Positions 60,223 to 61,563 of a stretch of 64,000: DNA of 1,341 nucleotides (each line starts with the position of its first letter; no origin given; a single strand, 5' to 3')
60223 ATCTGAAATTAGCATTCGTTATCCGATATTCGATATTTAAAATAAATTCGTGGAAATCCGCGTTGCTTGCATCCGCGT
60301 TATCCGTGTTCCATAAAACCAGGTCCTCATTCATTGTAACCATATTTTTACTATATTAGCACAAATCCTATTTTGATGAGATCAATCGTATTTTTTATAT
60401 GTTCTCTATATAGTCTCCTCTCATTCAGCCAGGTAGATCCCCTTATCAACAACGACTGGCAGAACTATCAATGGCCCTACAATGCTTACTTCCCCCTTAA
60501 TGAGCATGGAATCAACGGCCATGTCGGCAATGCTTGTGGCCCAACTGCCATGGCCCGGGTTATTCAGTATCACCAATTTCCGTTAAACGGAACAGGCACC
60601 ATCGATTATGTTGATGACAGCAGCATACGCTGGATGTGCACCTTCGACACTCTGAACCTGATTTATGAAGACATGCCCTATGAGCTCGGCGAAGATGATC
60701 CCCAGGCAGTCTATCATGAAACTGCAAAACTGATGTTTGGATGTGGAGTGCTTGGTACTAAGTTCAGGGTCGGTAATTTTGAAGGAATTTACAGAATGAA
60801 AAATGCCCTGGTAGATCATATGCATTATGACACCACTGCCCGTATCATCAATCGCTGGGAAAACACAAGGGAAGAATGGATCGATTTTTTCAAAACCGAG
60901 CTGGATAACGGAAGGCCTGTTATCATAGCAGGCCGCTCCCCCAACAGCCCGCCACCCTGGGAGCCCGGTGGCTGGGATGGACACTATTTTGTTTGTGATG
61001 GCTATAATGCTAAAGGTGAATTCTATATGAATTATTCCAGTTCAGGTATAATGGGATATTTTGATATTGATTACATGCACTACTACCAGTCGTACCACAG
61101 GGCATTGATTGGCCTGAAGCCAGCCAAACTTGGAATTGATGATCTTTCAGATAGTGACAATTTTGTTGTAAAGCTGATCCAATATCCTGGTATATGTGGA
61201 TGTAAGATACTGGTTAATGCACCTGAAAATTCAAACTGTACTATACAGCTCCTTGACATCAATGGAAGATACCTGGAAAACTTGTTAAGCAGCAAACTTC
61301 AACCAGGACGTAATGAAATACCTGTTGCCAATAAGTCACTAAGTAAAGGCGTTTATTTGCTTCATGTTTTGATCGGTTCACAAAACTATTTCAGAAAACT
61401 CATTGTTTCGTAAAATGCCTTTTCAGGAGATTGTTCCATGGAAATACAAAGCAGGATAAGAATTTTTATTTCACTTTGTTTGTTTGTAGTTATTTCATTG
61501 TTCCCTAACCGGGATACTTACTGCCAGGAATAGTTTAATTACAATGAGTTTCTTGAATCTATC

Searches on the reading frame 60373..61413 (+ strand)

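Call 83: search_protein_families(library=pfam, proteins=[window:60373-61413:+], max_evalue=0.0001)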
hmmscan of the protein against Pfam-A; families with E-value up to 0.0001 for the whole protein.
window:60373-61413:+ (346 aa): 3 families
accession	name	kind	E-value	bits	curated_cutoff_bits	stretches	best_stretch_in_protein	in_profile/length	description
PF01640.23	Peptidase_C10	-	3.7e-29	102.8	26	1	31-230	2-194/194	Peptidase C10 family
PF13529.12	Peptidase_C39_2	-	5.2e-08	34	24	1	52-220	13-140/143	Peptidase_C39 like family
PF18962.6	Por_Secre_tail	-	2.7e-06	28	27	1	281-345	15-75/75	Secretion system C-terminal sorting domain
